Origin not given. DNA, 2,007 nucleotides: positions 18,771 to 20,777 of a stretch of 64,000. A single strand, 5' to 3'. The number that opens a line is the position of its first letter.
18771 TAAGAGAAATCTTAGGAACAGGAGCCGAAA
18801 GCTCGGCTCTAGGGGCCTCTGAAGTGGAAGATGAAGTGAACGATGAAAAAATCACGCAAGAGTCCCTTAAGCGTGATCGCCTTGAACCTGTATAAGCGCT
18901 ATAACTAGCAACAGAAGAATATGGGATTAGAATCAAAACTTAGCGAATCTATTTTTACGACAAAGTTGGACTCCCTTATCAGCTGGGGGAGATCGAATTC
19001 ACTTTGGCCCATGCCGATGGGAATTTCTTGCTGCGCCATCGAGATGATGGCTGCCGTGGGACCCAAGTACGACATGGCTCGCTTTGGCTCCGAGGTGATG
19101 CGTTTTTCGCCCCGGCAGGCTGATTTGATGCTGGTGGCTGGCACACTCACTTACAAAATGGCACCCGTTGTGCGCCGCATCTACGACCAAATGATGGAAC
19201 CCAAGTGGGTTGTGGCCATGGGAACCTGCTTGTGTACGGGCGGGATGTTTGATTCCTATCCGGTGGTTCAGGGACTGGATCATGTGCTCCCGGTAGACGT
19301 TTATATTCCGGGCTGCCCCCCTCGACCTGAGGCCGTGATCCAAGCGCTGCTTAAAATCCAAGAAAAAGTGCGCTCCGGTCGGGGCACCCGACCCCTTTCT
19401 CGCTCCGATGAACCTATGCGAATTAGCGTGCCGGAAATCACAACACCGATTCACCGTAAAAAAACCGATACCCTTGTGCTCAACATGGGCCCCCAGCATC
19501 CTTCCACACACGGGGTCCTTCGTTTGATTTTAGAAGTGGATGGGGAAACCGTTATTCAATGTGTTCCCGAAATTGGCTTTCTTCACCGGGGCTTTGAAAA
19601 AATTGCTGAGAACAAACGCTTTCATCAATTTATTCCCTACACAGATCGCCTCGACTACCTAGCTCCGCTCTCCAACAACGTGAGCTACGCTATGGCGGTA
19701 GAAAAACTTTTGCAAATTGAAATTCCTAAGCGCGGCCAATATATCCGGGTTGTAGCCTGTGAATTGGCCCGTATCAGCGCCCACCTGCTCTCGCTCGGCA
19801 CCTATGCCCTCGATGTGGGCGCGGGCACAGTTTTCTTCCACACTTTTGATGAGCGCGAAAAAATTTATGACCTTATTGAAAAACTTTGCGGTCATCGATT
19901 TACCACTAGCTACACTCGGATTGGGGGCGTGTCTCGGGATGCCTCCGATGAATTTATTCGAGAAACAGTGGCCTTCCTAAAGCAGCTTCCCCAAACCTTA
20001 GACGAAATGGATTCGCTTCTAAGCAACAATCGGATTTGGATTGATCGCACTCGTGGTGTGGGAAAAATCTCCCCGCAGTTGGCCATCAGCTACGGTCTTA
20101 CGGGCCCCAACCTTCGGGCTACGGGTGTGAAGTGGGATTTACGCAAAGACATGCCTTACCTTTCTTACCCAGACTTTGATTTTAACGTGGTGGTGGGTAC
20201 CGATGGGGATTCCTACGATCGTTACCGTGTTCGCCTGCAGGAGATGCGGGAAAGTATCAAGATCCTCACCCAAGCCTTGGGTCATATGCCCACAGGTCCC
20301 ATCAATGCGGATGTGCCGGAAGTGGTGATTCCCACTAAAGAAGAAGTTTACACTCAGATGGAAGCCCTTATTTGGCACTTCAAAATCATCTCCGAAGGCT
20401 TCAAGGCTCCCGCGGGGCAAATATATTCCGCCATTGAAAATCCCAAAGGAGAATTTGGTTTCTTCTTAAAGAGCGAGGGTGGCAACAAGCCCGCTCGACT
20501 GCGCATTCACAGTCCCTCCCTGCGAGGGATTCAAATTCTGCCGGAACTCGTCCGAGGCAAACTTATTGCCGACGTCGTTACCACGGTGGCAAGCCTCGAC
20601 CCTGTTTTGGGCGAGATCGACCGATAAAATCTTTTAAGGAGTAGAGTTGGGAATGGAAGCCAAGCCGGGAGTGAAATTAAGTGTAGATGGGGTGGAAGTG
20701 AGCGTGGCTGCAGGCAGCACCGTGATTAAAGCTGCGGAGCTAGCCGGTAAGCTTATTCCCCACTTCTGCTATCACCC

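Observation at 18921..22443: Orphan NuoB-NuoD fusion (no NuoC) followed by a short NuoG-like Fe-S protein, with no other complex-I genes adjacent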

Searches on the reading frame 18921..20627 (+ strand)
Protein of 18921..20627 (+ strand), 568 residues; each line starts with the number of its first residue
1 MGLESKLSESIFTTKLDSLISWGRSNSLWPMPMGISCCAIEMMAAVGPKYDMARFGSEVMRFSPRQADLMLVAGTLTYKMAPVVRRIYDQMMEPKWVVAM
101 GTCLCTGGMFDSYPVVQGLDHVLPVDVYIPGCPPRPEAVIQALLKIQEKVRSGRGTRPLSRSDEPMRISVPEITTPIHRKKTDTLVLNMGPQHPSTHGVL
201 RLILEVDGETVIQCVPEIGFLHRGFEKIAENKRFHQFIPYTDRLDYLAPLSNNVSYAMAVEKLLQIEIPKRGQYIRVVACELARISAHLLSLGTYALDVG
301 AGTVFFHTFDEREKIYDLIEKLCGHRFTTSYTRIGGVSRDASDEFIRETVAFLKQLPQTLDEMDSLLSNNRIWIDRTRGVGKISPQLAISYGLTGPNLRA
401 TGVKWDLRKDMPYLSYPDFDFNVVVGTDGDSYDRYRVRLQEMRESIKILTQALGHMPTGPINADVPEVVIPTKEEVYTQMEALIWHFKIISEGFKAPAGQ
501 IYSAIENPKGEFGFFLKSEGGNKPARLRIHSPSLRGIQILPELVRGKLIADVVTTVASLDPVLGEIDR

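Call 4: search_protein_families(library=pfam, proteins=[window:18921-20627:+])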
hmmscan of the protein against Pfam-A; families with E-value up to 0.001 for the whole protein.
window:18921-20627:+ (568 aa): 2 families
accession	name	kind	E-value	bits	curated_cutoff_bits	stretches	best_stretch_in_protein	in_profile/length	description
PF00346.24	Complex1_49kDa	-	1.1e-109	366.2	24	1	298-568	1-271/271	Respiratory-chain NADH dehydrogenase, 49 Kd subunit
PF01058.29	Oxidored_q6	-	8.3e-28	97.1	27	1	37-145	3-127/128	NADH ubiquinone oxidoreductase, 20 Kd subunit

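Call 5: search_protein_families(library=ncbifam, proteins=[window:18921-20627:+])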
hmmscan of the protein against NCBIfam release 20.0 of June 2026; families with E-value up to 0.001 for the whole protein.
window:18921-20627:+ (568 aa): 19 families
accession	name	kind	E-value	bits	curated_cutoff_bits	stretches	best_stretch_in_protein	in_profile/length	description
NF009808.0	PRK13292.1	equivalog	7.6e-210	698.7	1156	2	168-568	391-791/791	NADH-quinone oxidoreductase subunit B/C/D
TIGR01962.1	NuoD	equivalog_domain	6.5e-162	538.8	459.35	1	184-568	2-386/386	NADH dehydrogenase (quinone) subunit D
NF004739.1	PRK06075.1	equivalog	3e-155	516.7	360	1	186-568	2-384/384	NADH-quinone oxidoreductase subunit D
NF008974.0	PRK12322.1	equivalog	2.3e-142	474.3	522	2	181-482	3-305/366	NADH-quinone oxidoreductase subunit D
NF008728.0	PRK11742.1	equivalog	2.2e-128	429.3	840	1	175-568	205-598/598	NADH-quinone oxidoreductase subunit C/D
NF005649.0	PRK07415.1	equivalog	3.2e-116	388.6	583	1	180-568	6-394/394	NAD(P)H-quinone oxidoreductase subunit H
NF040602.1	F420_dehyd_FpoD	exception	4.4e-107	358.3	600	1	180-568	3-372/372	F420H2 dehydrogenase subunit FpoD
NF011390.0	PRK14815.1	equivalog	3.9e-79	264.2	281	1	4-169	11-176/183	NADH dehydrogenase subunit B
NF005012.1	PRK06411.1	subfamily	1.1e-70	236.4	116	1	4-154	12-162/166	NADH-quinone oxidoreductase subunit NuoB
TIGR01957.1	nuoB_fam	subfamily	2.3e-68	228.6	142.7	1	11-152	2-144/145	NADH-quinone oxidoreductase subunit B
NF011395.0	PRK14820.1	equivalog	3.1e-65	219.3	263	1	8-153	15-160/180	NADH-quinone oxidoreductase subunit B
NF011389.0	PRK14814.1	equivalog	1.6e-63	213.9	285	1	9-152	16-159/186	NADH dehydrogenase subunit B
NF011394.0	PRK14819.1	equivalog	2.6e-63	214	312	1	9-153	14-159/264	NADH-quinone oxidoreductase subunit B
NF011391.0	PRK14816.1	equivalog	3.4e-61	206.3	283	1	10-151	36-178/196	NADH-quinone oxidoreductase subunit B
NF011393.0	PRK14818.1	equivalog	1.7e-58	197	255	1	11-154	16-159/173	NADH dehydrogenase subunit B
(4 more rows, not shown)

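Call 10: find_homologous_proteins(query=window:18921-20627:+)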
Query window:18921-20627:+ (568 aa): 8000 proteins with E <= 0.001 among 8000 candidates; the best 120 are listed.
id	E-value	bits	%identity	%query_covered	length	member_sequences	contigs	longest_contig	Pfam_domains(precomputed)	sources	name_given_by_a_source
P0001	0.0e+0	1229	100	94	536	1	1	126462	PF00346.25,PF01058.30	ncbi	-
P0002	0.0e+0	1199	89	100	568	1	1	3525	PF00346.25,PF01058.30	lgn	-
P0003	0.0e+0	1146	85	100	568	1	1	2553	PF00346.25,PF01058.30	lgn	-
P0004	0.0e+0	1145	85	100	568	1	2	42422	PF00346.25,PF01058.30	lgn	-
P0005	0.0e+0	1143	86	100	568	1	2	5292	PF00346.25,PF01058.30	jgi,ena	-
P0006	0.0e+0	1142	85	100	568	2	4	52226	PF00346.25,PF01058.30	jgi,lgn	jgi:NADH-quinone oxidoreductase subunit D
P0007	0.0e+0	1141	85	100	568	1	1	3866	PF00346.25,PF01058.30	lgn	-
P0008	0.0e+0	1138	85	100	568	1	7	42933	PF00346.25,PF01058.30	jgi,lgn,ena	-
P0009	0.0e+0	1137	84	100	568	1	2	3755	PF00346.25,PF01058.30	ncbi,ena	-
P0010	0.0e+0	1128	84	100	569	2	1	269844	PF00346.25,PF01058.30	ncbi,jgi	jgi:NADH-quinone oxidoreductase subunit D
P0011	0.0e+0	1122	83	100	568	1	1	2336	PF00346.25,PF01058.30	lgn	-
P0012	0.0e+0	1120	83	100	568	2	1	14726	PF00346.25,PF01058.30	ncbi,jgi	jgi:NADH-quinone oxidoreductase subunit D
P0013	0.0e+0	1120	82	100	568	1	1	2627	PF00346.25,PF01058.30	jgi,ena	jgi:NADH-quinone oxidoreductase subunit D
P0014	0.0e+0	1120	82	100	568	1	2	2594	PF00346.25,PF01058.30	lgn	-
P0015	0.0e+0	1117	83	100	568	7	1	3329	PF00346.25,PF01058.30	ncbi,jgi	jgi:NADH-quinone oxidoreductase subunit D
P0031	0.0e+0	1105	82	100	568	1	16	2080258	PF00346.25,PF01058.30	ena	-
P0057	0.0e+0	1062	79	100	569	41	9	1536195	PF00346.25,PF01058.30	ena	-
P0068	7.5e-240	815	60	100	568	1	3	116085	PF00346.25,PF01058.30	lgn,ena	-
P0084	1.7e-233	794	61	98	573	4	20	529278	PF00346.25,PF01058.30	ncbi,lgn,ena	ncbi:MAG: NADH dehydrogenase (quinone) subunit D [Candidatus Krumholzibacteriia bacterium]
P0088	5.6e-233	792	61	98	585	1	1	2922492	PF00346.25,PF01058.30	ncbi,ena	-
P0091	1.6e-231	788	59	98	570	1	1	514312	PF00346.25,PF01058.30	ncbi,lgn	-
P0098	1.4e-230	785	60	98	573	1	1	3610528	PF00346.25,PF01058.30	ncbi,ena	-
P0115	7.5e-226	769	58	100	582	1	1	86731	PF00346.25,PF01058.30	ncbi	ncbi:MAG: NADH dehydrogenase (quinone) subunit D [Pseudomonadota bacterium]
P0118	1.8e-225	768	58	98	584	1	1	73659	PF00346.25,PF01058.30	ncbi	ncbi:NADH dehydrogenase (quinone) subunit D [Bdellovibrionota bacterium]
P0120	4.8e-225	766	58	98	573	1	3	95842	PF00346.25,PF01058.30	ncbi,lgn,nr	ncbi:MAG: NADH dehydrogenase (quinone) subunit D [Nitrospirae bacterium]|nr:NADH dehydrogenase (quin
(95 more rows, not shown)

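Call 11: find_encoding_contigs(protein=P0001, flank=10000, max_places=3)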
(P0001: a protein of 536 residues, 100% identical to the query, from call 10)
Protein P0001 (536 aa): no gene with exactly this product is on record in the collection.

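Call 12: find_encoding_contigs(protein=P0084, flank=10000, max_places=3)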
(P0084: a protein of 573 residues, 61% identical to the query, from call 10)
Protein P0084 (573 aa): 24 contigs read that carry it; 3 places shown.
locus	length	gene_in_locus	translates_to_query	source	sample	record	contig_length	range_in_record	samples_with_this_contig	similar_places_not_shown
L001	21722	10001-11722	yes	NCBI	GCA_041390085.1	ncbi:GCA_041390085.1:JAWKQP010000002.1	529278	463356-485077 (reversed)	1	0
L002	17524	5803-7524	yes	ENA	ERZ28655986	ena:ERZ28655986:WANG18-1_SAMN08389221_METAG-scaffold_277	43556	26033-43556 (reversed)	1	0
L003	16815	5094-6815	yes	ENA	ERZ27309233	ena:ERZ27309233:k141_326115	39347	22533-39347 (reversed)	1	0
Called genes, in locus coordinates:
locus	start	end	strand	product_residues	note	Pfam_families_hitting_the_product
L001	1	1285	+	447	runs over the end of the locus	PF05193:Peptidase_M16_C (faint)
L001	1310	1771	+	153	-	-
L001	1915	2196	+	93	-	PF00216:Bac_DNA_binding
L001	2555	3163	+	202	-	PF07638:Sigma70_ECF (weak), PF04542:Sigma70_r2, PF08281:Sigma70_r4_2, PF04545:Sigma70_r4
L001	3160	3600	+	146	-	-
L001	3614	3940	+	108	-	PF01906:YbjQ_1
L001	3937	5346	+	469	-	PF00933:Glyco_hydro_3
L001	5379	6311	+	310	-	PF00005:ABC_tran, PF13304:AAA_21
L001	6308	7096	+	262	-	PF01061:ABC2_membrane, PF12679:ABC2_membrane_2, PF12730:ABC2_membrane_4 (weak), PF12698:ABC2_membrane_3, PF13346:ABC2_membrane_5 (weak)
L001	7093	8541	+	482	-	PF14258:DUF4350 (weak)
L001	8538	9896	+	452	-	PF14238:DUF4340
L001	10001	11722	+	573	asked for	PF01058:Oxidored_q6, PF00346:Complex1_49kDa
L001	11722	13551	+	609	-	PF13510:Fer2_4, PF10588:NADH-G_4Fe-4S_3, PF22117:Fer4_Nqo3, PF04879:Molybdop_Fe4S4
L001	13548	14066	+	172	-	PF13183:Fer4_8 (faint), PF13534:Fer4_17 (faint), PF14697:Fer4_21 (faint), PF13237:Fer4_10 (weak), PF12838:Fer4_7, PF13187:Fer4_9 (weak), PF00037:Fer4, PF12837:Fer4_6 (weak), +3 more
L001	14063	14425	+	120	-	PF07366:SnoaL, PF12680:SnoaL_2, PF14534:DUF4440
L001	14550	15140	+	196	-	PF02508:Rnf-Nqr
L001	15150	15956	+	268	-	PF13187:Fer4_9 (faint), PF13237:Fer4_10 (faint), PF04060:FeS, PF12838:Fer4_7 (weak), PF14697:Fer4_21 (weak), PF25160:LdpA_Fe-S-bd (weak), PF00037:Fer4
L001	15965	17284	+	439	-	PF13375:RnfC_N, PF01512:Complex1_51K, PF00037:Fer4 (faint), PF12797:Fer4_2 (faint), PF10531:SLBB, PF12838:Fer4_7, PF13187:Fer4_9 (weak), PF13237:Fer4_10, +4 more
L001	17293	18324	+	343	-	PF03116:NQR2_RnfD_RnfE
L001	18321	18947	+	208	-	PF04205:FMN_bind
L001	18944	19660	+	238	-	PF02508:Rnf-Nqr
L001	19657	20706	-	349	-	PF02424:ApbE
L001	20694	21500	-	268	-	PF13229:Beta_helix (weak)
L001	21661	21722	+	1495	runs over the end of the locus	PF13424:TPR_12 (weak), PF17874:TPR_MalT, PF24885:TPR_NPHP3, PF13424:TPR_12, PF00158:Sigma54_activat, PF14532:Sigma54_activ_2, PF07728:AAA_5 (weak), PF25601:AAA_lid_14, +6 more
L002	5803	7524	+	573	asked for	PF01058:Oxidored_q6, PF00346:Complex1_49kDa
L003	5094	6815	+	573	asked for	PF01058:Oxidored_q6, PF00346:Complex1_49kDa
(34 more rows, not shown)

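Call 13: find_encoding_contigs(protein=P0031, flank=10000, max_places=2)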
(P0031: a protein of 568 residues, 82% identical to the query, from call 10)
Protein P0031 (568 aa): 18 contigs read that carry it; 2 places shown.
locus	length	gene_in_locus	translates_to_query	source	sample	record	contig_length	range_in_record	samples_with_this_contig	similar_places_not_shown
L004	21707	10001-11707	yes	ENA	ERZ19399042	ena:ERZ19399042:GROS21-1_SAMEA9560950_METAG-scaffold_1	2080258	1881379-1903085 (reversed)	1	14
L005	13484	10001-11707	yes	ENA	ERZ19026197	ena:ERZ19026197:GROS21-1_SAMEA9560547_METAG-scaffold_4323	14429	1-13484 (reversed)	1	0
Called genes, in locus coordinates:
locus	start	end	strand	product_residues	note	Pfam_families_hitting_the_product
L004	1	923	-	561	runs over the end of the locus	PF00501:AMP-binding, PF13193:AMP-binding_C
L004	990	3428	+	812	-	PF00270:DEAD, PF00271:Helicase_C, PF04408:WHD_HA2 (faint), PF08482:HrpB_C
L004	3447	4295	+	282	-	PF13350:Y_phosphatase3 (weak), PF22784:PTP-SAK (weak)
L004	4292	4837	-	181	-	-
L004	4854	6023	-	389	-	-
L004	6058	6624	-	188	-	-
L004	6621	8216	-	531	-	-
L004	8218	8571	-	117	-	-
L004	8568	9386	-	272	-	PF18626:Gln_deamidase_2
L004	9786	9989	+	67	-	-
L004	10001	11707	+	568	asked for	PF01058:Oxidored_q6, PF00346:Complex1_49kDa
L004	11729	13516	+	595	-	PF00111:Fer2 (weak), PF13510:Fer2_4, PF10588:NADH-G_4Fe-4S_3, PF22117:Fer4_Nqo3, PF04879:Molybdop_Fe4S4 (weak), PF22151:Fer4_NDSU1 (faint)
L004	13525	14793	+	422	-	-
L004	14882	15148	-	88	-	-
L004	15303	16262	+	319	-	PF14226:DIOX_N, PF03171:2OG-FeII_Oxy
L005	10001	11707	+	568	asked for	PF01058:Oxidored_q6, PF00346:Complex1_49kDa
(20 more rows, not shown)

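Call 14: find_encoding_contigs(protein=P0098, flank=10000, max_places=2)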
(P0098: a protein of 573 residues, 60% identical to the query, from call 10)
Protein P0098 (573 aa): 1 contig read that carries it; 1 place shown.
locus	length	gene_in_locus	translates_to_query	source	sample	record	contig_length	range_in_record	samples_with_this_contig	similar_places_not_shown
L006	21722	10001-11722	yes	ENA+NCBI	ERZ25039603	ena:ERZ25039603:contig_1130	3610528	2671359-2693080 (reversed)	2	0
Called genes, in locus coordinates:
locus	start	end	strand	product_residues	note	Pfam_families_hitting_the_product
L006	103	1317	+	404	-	PF05193:Peptidase_M16_C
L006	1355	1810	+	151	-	PF04355:BamE (weak)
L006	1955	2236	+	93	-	PF00216:Bac_DNA_binding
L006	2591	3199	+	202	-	PF07638:Sigma70_ECF (faint), PF04542:Sigma70_r2, PF08281:Sigma70_r4_2, PF04545:Sigma70_r4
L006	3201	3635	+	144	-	-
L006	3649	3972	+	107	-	PF01906:YbjQ_1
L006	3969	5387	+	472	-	PF00933:Glyco_hydro_3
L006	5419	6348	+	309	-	PF00005:ABC_tran, PF13304:AAA_21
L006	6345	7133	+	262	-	PF01061:ABC2_membrane, PF12679:ABC2_membrane_2, PF12730:ABC2_membrane_4, PF12698:ABC2_membrane_3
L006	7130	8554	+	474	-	PF14258:DUF4350, PF09822:ABC_transp_aux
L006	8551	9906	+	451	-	PF14238:DUF4340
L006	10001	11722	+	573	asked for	PF01058:Oxidored_q6, PF00346:Complex1_49kDa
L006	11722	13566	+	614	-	PF13510:Fer2_4, PF10588:NADH-G_4Fe-4S_3, PF22117:Fer4_Nqo3, PF04879:Molybdop_Fe4S4 (weak)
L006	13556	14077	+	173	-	PF13183:Fer4_8 (faint), PF13534:Fer4_17 (faint), PF14697:Fer4_21 (faint), PF13237:Fer4_10 (weak), PF12838:Fer4_7, PF13187:Fer4_9 (weak), PF00037:Fer4, PF12837:Fer4_6 (weak), +2 more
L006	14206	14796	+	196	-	PF02508:Rnf-Nqr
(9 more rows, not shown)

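Call 30: find_encoding_contigs(protein=P0120, flank=10000, max_places=1)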
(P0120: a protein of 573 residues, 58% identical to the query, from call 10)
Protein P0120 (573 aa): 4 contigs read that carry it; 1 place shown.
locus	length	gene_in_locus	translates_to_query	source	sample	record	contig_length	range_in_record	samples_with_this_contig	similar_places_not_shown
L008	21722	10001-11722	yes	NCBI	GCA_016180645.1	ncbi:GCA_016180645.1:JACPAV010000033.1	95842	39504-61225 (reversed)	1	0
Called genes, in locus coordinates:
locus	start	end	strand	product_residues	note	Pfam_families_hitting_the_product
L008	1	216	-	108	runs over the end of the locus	-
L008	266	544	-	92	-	-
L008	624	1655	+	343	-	PF00487:FA_desaturase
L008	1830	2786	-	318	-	PF00561:Abhydrolase_1, PF24708:Lip_C (faint), PF02089:Palm_thioest (weak), PF12697:Abhydrolase_6 (weak), PF07819:PGAP1 (weak)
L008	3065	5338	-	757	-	PF13620:CarboxypepD_reg, PF13715:CarbopepD_reg_2 (faint), PF08308:PEGA (faint), PF13620:CarboxypepD_reg, PF00691:OmpA, PF08239:SH3_3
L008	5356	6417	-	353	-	-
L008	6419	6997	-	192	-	PF01464:SLT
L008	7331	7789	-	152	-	PF10604:Polyketide_cyc2, PF03364:Polyketide_cyc (weak), PF06240:COXG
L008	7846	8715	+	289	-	PF02219:MTHFR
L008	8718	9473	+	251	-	PF03009:GDPD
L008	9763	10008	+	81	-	PF01106:NifU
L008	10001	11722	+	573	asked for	PF01058:Oxidored_q6, PF00346:Complex1_49kDa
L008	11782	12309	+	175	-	PF00588:SpoU_methylase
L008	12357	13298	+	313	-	PF12833:HTH_18, PF00165:HTH_AraC (weak), PF06445:GyrI-like, PF14526:Cass2 (weak)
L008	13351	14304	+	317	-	PF13442:Cytochrome_CBB3, PF00034:Cytochrom_C (weak)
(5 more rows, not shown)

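Call 31: find_encoding_contigs(protein=P0115, flank=10000, max_places=1)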
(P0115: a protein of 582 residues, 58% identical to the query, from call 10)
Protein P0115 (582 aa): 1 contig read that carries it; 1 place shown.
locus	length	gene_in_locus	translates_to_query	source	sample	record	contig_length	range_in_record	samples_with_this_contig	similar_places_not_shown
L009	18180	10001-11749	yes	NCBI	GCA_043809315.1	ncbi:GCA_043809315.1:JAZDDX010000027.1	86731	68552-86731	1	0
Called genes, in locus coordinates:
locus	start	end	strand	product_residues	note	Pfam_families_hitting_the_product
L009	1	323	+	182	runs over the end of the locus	PF01227:GTP_cyclohydroI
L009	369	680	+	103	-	-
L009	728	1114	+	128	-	PF01242:PTPS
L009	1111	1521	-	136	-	PF01242:PTPS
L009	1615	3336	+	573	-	PF14716:HHH_8, PF14520:HHH_5, PF14791:DNA_pol_B_thumb, PF02811:PHP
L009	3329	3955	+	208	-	PF00730:HhH-GPD, PF00633:HHH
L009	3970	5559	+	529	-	PF00501:AMP-binding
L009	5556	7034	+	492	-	-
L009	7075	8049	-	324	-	PF01916:DS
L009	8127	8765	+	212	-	-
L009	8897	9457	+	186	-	-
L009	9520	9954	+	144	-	PF02082:Rrf2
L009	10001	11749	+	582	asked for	PF01058:Oxidored_q6, PF00346:Complex1_49kDa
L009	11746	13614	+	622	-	PF00111:Fer2, PF13510:Fer2_4, PF10588:NADH-G_4Fe-4S_3, PF22117:Fer4_Nqo3, PF04879:Molybdop_Fe4S4, PF22151:Fer4_NDSU1 (weak), PF00384:Molybdopterin (faint)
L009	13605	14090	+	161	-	PF13534:Fer4_17 (faint), PF14697:Fer4_21 (faint), PF12797:Fer4_2 (faint), PF12837:Fer4_6 (faint), PF12838:Fer4_7, PF13187:Fer4_9 (weak), PF13484:Fer4_16 (faint), PF00037:Fer4 (weak)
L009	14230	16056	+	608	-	PF13183:Fer4_8, PF13187:Fer4_9, PF13237:Fer4_10, PF13484:Fer4_16 (weak), PF13534:Fer4_17 (weak), PF02754:CCG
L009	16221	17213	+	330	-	PF01368:DHH, PF02272:DHHA1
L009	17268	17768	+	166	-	PF01058:Oxidored_q6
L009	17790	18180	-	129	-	PF22243:DUF5018-rel (faint), PF16410:DUF5018 (weak)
